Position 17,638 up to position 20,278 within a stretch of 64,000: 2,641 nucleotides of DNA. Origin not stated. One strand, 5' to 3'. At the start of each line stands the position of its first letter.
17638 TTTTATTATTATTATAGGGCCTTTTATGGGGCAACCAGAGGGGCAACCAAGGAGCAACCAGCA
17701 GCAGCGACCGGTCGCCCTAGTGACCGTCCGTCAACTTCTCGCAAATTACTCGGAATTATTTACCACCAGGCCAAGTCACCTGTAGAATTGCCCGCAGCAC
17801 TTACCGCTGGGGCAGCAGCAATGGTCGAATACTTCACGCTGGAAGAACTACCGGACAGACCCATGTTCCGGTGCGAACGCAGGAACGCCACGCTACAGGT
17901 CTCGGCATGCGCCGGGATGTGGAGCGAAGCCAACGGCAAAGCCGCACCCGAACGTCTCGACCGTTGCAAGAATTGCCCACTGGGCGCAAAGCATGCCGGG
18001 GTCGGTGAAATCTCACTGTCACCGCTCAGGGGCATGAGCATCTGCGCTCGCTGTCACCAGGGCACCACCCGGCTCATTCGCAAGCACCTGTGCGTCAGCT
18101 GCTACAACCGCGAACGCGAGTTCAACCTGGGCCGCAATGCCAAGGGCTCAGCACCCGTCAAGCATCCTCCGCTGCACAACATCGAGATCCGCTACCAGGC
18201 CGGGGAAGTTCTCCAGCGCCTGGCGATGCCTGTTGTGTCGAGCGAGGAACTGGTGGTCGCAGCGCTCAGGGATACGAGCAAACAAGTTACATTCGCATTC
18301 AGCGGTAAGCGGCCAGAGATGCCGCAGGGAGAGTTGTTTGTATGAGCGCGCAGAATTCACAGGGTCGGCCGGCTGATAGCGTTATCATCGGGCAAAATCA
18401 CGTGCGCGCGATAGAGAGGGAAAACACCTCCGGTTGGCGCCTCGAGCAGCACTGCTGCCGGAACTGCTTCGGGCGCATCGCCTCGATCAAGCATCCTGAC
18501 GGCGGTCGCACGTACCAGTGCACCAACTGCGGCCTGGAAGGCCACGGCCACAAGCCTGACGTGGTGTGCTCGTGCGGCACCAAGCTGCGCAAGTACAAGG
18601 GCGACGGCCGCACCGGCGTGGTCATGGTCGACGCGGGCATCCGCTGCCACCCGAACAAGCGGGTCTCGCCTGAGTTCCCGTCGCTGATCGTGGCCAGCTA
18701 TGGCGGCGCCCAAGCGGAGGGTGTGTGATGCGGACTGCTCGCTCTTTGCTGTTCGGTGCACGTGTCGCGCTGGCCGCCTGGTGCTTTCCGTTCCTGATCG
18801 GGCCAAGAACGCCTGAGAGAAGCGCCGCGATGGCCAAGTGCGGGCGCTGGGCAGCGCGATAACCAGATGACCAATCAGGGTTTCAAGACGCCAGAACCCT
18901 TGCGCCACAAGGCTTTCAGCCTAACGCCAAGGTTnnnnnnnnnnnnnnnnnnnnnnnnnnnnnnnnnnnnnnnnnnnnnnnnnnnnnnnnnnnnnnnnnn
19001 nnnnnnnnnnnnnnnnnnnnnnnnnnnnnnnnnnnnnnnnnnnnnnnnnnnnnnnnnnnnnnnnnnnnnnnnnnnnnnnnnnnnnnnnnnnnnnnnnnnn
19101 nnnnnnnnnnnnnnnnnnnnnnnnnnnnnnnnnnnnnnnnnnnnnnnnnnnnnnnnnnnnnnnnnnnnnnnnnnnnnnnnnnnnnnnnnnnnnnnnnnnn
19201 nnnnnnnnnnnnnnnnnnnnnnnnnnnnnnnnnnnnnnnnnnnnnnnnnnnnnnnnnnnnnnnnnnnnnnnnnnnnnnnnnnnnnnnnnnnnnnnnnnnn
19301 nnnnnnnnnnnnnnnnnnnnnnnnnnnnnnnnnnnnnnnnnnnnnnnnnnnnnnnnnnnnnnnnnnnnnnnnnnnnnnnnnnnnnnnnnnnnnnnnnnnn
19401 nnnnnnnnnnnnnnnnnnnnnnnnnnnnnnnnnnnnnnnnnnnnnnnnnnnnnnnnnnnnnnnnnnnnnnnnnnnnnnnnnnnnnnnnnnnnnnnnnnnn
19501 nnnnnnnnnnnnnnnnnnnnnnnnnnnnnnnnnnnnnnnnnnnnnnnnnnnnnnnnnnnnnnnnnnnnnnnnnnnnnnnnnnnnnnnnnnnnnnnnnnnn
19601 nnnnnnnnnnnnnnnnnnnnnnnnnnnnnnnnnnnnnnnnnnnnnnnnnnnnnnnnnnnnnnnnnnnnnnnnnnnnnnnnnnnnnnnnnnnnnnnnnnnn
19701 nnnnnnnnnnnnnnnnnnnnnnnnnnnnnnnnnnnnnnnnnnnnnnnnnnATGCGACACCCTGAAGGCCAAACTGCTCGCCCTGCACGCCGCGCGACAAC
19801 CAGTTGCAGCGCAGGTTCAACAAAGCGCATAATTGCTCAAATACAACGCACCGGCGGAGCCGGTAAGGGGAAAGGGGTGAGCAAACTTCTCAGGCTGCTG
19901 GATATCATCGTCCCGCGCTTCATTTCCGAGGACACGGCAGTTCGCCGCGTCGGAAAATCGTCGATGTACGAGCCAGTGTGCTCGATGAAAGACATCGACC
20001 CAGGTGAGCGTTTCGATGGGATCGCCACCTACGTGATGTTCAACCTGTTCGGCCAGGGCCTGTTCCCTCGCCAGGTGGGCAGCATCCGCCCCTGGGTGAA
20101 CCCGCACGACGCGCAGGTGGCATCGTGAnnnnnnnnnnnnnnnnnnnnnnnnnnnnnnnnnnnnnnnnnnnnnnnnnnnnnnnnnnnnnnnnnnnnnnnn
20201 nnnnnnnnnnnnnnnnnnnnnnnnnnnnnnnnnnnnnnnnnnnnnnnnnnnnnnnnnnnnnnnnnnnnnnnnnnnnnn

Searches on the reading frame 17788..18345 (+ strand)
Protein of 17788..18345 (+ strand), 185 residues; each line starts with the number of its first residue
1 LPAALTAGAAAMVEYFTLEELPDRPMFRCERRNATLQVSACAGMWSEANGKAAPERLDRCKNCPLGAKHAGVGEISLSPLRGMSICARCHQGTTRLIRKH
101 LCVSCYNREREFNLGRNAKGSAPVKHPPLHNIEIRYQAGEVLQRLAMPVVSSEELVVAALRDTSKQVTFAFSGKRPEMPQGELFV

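Call 7: search_protein_families(library=pfam, proteins=[window:17788-18345:+], max_evalue=0.01)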
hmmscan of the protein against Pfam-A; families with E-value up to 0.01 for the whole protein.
window:17788-18345:+ (185 aa): 0 families

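Call 8: search_protein_families(library=phrogs, proteins=[window:17788-18345:+], max_evalue=0.001)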
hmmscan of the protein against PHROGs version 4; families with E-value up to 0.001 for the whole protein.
window:17788-18345:+ (185 aa): 0 families

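Call 29: find_related_loci(query=window:17821-18342:+, collection=viral_contigs, flank=6000)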
Query window:17821-18342:+ (174 aa) in viral_contigs; peptide patterns used: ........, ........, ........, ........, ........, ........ (x = any residue, [..] = any of these).
2 stretches matched a pattern; 2 encode a relative of the query (tblastn E <= 1e-3); 2 distinct loci.
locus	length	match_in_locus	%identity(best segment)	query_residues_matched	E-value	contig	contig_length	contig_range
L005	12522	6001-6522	42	2-173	3e-36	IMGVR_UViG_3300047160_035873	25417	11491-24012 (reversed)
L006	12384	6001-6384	34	15-151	2e-20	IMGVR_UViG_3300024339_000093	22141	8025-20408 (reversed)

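Call 31: find_related_loci(query=A1, collection=viral_contigs, flank=6000)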
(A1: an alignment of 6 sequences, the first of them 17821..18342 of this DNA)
Query A1 (174 aa) in viral_contigs; peptide patterns used: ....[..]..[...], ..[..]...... (x = any residue, [..] = any of these).
119 stretches matched a pattern; 105 encode a relative of the query (tblastn E <= 1e-3); the best 80 are kept; 80 distinct loci.
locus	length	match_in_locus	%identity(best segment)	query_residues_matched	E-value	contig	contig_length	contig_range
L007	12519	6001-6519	67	1-173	4e-75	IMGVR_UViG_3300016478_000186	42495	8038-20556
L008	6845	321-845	56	2-173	2e-58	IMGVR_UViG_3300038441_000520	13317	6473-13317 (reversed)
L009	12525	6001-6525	56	2-173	1e-57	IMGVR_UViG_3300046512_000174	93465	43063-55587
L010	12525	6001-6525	56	2-173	1e-57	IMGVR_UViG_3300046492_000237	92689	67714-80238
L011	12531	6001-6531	54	2-173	9e-57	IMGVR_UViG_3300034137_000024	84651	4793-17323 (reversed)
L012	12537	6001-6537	51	2-173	3e-55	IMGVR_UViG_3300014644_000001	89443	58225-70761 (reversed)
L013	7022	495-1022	53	2-173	9e-55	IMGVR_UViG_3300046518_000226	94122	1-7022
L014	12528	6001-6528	50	2-173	1e-52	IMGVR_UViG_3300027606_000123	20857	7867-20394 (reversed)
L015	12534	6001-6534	49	2-173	2e-51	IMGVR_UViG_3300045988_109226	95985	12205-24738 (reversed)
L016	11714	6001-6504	51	1-168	3e-51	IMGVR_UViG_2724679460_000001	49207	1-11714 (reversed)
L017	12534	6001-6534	47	2-173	2e-50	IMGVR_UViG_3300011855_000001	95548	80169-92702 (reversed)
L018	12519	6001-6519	51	1-173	1e-50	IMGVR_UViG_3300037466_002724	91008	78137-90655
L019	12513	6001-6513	52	1-173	5e-50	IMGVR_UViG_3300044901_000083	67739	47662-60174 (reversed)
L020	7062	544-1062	52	1-173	7e-50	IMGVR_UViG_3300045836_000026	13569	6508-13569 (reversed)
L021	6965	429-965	50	2-173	2e-49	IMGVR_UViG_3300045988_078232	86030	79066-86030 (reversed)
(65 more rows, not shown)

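Call 32: find_related_loci(query=A1, collection=genome_contigs, flank=6000)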
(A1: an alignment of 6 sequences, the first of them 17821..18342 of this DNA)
Query A1 (174 aa) in genome_contigs; peptide patterns used: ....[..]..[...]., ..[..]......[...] (x = any residue, [..] = any of these).
88 stretches matched a pattern; 51 encode a relative of the query (tblastn E <= 1e-3); 51 distinct loci.
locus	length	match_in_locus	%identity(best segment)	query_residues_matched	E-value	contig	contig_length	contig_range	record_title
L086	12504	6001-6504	53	1-168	1e-54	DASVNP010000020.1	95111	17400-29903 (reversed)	MAG TPA_asm: Paraburkholderia sp. isolate SMAG_U3130 k141_105261, whole genome shotgun sequence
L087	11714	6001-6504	51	1-168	2e-51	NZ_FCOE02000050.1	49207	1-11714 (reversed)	Caballeronia pedi isolate LMG 29323, whole genome shotgun sequence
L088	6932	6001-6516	52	1-173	9e-51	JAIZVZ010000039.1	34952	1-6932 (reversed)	MAG: Oxalobacteraceae bacterium isolate ANIsp_004 contig-100_154, whole genome shotgun sequence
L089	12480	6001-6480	50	2-160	6e-46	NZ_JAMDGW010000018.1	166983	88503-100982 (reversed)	Pseudomonas sp. TNT2022 ID642 642_S2_L001_R1_001_contig_18, whole genome shotgun sequence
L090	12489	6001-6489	46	2-163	3e-42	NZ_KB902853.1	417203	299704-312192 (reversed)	Cupriavidus sp. UYPR2.512 A3A5DRAFT_scaffold_1.2, whole genome shotgun sequence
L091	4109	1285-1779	49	10-173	5e-42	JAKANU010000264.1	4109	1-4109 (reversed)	MAG: Proteobacteria bacterium isolate WY5.bin97 NODE_47022_length_4109_cov_0.969111, whole genome shotgun sequence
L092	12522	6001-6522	47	1-173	3e-42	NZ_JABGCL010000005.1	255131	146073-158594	Geminicoccus harenae strain CPCC 101083 Scaffold5_1, whole genome shotgun sequence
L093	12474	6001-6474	50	1-158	6e-41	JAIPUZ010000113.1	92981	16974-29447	MAG: Mesorhizobium sp. isolate bin 2 all_Scaff04106, whole genome shotgun sequence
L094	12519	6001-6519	46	2-173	5e-40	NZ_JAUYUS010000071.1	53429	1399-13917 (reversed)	MAG: Parvibaculum sp. isolate C9_maxbin.030 C9_k141_9811, whole genome shotgun sequence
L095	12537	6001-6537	39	2-158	2e-37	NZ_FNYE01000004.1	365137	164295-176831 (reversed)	Paraburkholderia diazotrophica strain LMG 26031, whole genome shotgun sequence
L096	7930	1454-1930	47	7-166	9e-37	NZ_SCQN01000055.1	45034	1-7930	MAG: Castellaniella sp. isolate FW021_bin.21 FW021_bin.21-62460, whole genome shotgun sequence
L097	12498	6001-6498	38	2-162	3e-34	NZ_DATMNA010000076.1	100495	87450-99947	MAG: Phenylobacterium sp. isolate SMAG_U12838 k141_3009022, whole genome shotgun sequence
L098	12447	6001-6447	45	12-158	9e-34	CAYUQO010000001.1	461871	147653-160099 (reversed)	MAG TPA_asm: uncultured Bordetella sp. isolate SRP272529_co2_122 genome assembly, contig: NODE_3_length_461871_cov_10.16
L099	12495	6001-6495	40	2-160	2e-29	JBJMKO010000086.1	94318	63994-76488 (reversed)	MAG: Solirubrobacterales bacterium isolate H1_16_all_fractions_metab_48_68_21 k255_3345809, whole genome shotgun sequenc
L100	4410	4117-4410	51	1-99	1e-26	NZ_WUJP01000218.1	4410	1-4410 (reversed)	Geminicoccus flavidas strain CPCC 101082 Scaffold3_13, whole genome shotgun sequence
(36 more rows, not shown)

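Call 44: search_protein_families(library=pfam, proteins=[window:17821-18342:+], max_evalue=5)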
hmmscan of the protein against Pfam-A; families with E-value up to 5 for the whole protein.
window:17821-18342:+ (174 aa): 1 family
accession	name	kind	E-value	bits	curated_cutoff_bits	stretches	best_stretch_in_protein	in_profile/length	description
PF14522.11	Cytochrome_C7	-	0.28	11.5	24.8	2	48-94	15-65/67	Cytochrome c7 and related cytochrome c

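Call 66: search_dna_similar(query=window:17821-18342:+, collection=phages, mode=protein, max_rows=40, max_evalue=0.0001)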
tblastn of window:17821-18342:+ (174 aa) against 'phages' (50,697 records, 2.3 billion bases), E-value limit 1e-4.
Records with a match: 10; places in all: 10; records where one place covers at least 80% of the query: 10.
Best place of each record, by identity: 80-90% 2; <60% 8.
By first word of the organism name: Pseudomonas 3; Bordetella 2; Aeromonas 1; Enterobacter 1; Escherichia 1; Yersinia 1; Morganella 1.
By host as written in the record: Pseudomonas putida 2; Bordetella bronchiseptica 4715 2; Pseudomonas syringae 7C 1; Aeromonas hydrophila 1; Enterobacter sp. 1; Escherichia coli 1; Yersinia enterocolitica serotype O:8 1; Morganella sp. 1.
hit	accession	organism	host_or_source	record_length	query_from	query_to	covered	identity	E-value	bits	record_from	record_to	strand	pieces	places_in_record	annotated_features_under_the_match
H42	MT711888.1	Pseudomonas phage Dolphis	Pseudomonas putida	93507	1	173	99%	82.1%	5e-97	311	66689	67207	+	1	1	hypothetical protein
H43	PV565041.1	Pseudomonas phage Jeremy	Pseudomonas putida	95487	1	173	99%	82.1%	5e-97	311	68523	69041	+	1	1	hypothetical protein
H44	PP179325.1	Pseudomonas phage Touem01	Pseudomonas syringae 7C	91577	4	173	98%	53.4%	1e-51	182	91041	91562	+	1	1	hypothetical protein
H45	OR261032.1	Aeromonas phage ST4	Aeromonas hydrophila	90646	1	173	99%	51.4%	1e-51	182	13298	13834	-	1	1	hypothetical protein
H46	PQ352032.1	Enterobacter phage phiT5282EW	Enterobacter sp.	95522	2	173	99%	48.6%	8e-48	171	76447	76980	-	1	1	hypothetical protein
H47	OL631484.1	Escherichia phage ECML-606-1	Escherichia coli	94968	2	173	99%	48.0%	8e-48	171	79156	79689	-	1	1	hypothetical protein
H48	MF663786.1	Bordetella phage vB_BbrM_PHB04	Bordetella bronchiseptica 4715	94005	1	163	94%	49.4%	4e-45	163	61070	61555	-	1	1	hypothetical protein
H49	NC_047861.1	Bordetella phage vB_BbrM_PHB04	Bordetella bronchiseptica 4715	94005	1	163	94%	49.4%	4e-45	163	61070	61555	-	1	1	hypothetical protein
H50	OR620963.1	Yersinia phage fHe-Yen8-01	Yersinia enterocolitica serotype O:8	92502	2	173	99%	45.5%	1e-46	167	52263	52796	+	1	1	hypothetical protein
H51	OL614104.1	Morganella phage Mecenats66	Morganella sp.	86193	2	160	91%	34.8%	1e-24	105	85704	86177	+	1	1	hypothetical protein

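Call 76: search_protein_families(library=ncbifam, proteins=[window:17821-18342:+], max_evalue=0.01)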
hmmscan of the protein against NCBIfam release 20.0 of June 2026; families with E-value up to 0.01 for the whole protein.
window:17821-18342:+ (174 aa): 0 families

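Call 93: find_homologous_proteins(query=window:17821-18342:+, max_evalue=0.00001)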
Query window:17821-18342:+ (174 aa): 230 proteins with E <= 0.00001 among 318 candidates; the best 120 are listed.
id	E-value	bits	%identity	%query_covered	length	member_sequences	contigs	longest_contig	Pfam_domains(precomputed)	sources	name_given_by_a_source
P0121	8.5e-114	395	100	100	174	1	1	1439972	-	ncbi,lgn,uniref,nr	ncbi:hypothetical protein FHR70_000677 [Microvirga lupini]|uniref:Uncharacterized protein n=1 Tax=Mi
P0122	2.4e-97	342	84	99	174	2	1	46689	-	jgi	jgi:hypothetical protein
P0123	7.1e-97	340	82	100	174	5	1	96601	-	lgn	-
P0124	2.8e-88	312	79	99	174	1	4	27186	-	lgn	-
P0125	1.3e-87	310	77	99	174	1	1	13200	-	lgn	-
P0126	1.2e-86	307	77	99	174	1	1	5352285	-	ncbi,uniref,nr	ncbi:hypothetical protein K32_48560 [Kaistia sp. 32K]|uniref:hypothetical protein n=1 Tax=Kaistia sp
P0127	1.9e-86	306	77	99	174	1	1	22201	-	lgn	-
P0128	3.3e-86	305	76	99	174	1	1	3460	-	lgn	-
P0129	5.0e-86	305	77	99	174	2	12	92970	-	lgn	-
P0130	5.8e-86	304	76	99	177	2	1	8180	-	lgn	-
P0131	6.3e-85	301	77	99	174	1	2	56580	-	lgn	-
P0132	3.1e-83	296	75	99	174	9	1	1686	-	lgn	-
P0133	3.1e-83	296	74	100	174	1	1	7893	-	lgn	-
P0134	2.1e-80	286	73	99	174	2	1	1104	-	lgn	-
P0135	3.2e-79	283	73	99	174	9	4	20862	-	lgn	-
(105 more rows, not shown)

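Call 94: find_encoding_contigs(protein=P0122, flank=3000, max_places=2)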
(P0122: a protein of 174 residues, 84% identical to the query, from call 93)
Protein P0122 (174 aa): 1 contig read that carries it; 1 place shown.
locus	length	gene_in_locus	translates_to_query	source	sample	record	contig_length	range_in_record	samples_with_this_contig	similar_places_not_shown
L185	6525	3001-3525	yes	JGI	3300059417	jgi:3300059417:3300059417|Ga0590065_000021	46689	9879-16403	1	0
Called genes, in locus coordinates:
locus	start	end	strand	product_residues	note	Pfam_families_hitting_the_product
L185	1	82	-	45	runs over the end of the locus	-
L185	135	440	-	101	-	-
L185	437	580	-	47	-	-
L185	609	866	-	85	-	-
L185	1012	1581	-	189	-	-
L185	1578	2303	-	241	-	PF09669:Phage_pRha (weak)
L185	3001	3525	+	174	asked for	-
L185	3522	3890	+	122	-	-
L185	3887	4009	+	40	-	-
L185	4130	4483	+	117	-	PF24751:DUF7696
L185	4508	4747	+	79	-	-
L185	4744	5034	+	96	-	-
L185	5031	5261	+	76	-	-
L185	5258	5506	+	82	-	-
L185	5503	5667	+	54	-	-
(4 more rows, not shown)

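Call 95: find_encoding_contigs(protein=P0123, flank=3000, max_places=2)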
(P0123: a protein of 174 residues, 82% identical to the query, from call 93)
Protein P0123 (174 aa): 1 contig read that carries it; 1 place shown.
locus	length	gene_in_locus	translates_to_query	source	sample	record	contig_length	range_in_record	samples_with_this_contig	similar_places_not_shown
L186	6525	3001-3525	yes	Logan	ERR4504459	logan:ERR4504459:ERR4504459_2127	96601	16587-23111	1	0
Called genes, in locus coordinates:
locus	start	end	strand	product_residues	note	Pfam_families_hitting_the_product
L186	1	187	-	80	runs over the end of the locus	-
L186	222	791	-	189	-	PF00271:Helicase_C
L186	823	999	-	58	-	-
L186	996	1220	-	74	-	-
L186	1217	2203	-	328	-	-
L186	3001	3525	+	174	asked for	-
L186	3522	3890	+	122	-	-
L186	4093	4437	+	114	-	PF24751:DUF7696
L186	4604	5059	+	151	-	-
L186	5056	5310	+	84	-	-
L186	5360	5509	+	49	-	-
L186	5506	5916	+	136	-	-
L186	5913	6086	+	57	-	-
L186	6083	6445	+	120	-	PF20137:BubE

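Call 96: find_encoding_contigs(protein=P0126, flank=3000, max_places=2)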
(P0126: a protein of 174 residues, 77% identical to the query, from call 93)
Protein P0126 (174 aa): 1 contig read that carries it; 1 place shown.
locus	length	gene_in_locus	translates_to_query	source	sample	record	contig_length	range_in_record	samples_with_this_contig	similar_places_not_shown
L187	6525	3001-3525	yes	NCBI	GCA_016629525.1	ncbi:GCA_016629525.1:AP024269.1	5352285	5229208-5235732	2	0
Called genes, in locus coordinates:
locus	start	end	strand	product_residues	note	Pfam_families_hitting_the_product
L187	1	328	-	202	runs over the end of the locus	-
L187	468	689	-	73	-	-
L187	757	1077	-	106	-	-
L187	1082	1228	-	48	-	-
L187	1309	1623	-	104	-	-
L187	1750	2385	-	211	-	-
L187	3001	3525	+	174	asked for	-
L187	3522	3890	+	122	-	-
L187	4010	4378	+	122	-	PF24751:DUF7696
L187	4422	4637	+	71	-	-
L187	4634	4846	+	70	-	-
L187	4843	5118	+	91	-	-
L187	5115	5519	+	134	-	-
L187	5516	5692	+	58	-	-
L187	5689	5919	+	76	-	-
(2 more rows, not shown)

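Call 106: predict_structure(alignment_id=A5)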
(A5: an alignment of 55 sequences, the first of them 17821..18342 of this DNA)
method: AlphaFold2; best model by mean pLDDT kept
length: 174 residues; sequences in the alignment: 55
mean_pLDDT: 88.4   pTM: 0.66
mean pLDDT of the five models: 88.4, 88.3, 87.7, 87.1, 86.9
residues with pLDDT >= 90: 114; 70-90: 41; 50-70: 18; < 50: 1
segments of 3 or more residues with pLDDT < 50: none
pLDDT, mean of each block of 10 residues (from residue 1): 93 96 96 91 87 90 74 91 90 96 95 93 91 94 93 84 62 60
secondary structure, 60 per line:
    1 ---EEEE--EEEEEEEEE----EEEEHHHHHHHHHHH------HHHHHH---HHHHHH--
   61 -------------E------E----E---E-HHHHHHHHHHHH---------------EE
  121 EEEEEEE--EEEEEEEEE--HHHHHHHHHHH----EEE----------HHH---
elements in order: E4-7 E10-18 E23-26 H27-37 H44-49 H53-58 H92-103 E119-127 E130-138 H141-151 E156-158

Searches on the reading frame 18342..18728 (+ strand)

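Call 7: search_protein_families(library=pfam, proteins=[window:18342-18728:+], max_evalue=0.01)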
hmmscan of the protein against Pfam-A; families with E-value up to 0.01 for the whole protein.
window:18342-18728:+ (128 aa): 0 families

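Call 8: search_protein_families(library=phrogs, proteins=[window:18342-18728:+], max_evalue=0.001)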
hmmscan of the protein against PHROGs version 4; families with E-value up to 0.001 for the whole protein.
window:18342-18728:+ (128 aa): 0 families

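Call 44: search_protein_families(library=pfam, proteins=[window:18342-18725:+], max_evalue=5)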
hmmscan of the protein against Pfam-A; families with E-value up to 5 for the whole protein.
window:18342-18725:+ (128 aa): 1 family
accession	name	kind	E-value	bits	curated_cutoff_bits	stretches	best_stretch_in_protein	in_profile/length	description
PF03441.19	FAD_binding_7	-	0.33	10.7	27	1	80-102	42-63/203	FAD binding domain of DNA photolyase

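Call 76: search_protein_families(library=ncbifam, proteins=[window:18342-18725:+], max_evalue=0.01)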
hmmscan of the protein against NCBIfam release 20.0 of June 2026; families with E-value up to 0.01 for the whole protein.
window:18342-18725:+ (128 aa): 0 families

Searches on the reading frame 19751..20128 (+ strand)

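Call 7: search_protein_families(library=pfam, proteins=[window:19751-20128:+], max_evalue=0.01)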
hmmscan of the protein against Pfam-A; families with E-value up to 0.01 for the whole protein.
window:19751-20128:+ (125 aa): 0 families

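Call 8: search_protein_families(library=phrogs, proteins=[window:19751-20128:+], max_evalue=0.001)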
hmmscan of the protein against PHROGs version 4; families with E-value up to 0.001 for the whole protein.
window:19751-20128:+ (125 aa): 1 family
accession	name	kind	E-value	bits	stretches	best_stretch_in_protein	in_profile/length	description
phrog_2241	-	unknown function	2.9e-23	83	1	47-120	5-79/81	-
